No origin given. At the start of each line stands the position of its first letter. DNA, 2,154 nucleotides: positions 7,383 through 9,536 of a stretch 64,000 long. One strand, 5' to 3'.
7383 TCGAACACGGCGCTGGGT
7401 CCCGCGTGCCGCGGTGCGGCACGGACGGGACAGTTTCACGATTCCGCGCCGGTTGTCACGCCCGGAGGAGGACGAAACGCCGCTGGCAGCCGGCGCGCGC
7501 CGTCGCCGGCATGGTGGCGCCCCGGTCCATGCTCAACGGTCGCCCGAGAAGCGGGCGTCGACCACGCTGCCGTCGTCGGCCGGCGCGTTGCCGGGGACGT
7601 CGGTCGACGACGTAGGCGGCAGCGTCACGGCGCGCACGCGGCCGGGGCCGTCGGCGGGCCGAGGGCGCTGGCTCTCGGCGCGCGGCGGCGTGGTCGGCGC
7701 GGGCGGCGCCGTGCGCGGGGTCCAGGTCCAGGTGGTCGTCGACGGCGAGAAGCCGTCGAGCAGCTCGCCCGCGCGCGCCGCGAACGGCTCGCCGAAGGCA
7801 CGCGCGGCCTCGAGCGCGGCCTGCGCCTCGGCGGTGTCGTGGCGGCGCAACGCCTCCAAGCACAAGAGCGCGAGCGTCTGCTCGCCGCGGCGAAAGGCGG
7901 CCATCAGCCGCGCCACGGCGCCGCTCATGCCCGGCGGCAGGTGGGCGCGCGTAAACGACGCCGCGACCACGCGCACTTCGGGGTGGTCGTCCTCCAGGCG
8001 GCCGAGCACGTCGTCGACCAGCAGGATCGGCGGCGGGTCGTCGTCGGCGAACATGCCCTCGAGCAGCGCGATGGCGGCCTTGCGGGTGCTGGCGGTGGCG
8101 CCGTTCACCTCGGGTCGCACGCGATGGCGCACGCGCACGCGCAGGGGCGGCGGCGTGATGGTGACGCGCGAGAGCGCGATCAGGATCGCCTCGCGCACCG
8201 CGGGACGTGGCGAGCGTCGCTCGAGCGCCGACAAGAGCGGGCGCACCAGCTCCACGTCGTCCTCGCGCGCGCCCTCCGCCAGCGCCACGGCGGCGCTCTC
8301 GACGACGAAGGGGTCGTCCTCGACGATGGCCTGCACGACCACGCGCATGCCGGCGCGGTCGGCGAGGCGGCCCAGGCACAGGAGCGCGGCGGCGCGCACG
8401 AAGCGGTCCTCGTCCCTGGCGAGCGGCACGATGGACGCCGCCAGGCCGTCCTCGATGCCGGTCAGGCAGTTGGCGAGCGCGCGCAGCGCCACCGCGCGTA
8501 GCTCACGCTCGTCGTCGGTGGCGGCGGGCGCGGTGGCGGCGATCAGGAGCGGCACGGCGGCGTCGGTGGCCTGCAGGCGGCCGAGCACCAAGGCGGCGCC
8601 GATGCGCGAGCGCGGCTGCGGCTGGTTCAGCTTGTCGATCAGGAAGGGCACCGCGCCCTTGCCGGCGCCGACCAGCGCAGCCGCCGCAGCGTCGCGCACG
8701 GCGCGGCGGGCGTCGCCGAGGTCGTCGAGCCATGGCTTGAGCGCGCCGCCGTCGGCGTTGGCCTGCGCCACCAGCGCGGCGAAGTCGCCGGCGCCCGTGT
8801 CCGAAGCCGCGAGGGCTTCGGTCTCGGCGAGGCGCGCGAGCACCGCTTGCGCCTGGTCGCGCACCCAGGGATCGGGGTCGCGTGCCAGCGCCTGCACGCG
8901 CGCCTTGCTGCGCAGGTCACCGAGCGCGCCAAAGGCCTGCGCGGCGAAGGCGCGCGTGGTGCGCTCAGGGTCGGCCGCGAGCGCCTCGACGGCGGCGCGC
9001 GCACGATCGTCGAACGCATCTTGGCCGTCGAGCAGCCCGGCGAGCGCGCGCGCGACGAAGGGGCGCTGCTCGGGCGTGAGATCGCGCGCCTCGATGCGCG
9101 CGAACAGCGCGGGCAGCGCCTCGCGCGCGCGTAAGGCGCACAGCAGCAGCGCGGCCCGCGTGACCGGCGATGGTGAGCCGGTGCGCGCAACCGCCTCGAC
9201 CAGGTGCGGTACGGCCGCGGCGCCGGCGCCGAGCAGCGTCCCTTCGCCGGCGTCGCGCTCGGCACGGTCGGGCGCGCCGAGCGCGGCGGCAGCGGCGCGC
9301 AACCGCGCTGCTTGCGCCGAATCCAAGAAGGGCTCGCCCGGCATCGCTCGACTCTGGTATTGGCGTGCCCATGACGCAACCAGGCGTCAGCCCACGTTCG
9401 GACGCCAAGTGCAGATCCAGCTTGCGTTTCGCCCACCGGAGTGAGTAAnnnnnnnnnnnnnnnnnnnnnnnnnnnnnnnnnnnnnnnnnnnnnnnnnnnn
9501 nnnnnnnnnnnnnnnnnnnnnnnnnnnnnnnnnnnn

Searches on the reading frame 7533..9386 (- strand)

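Call 120: search_protein_families(library=pfam, proteins=[window:7533-9386:-], max_evalue=0.0001)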
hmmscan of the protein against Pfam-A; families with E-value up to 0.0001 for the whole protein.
window:7533-9386:- (617 aa): 4 families
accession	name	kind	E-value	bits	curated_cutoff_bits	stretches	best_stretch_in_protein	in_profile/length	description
PF13646.12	HEAT_2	-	3.4e-20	72.6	27.7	3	287-369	6-87/88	HEAT repeats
PF02985.28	HEAT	-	3.4e-10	39.6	23.5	0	319-343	5-29/31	HEAT repeat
PF01602.26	Adaptin_N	-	6.2e-05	22.2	37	0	289-475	88-285/524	Adaptin N terminal region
PF12717.13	Cnd1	-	6.9e-05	23.4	26.4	0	296-377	2-90/162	non-SMC mitotic condensation complex subunit 1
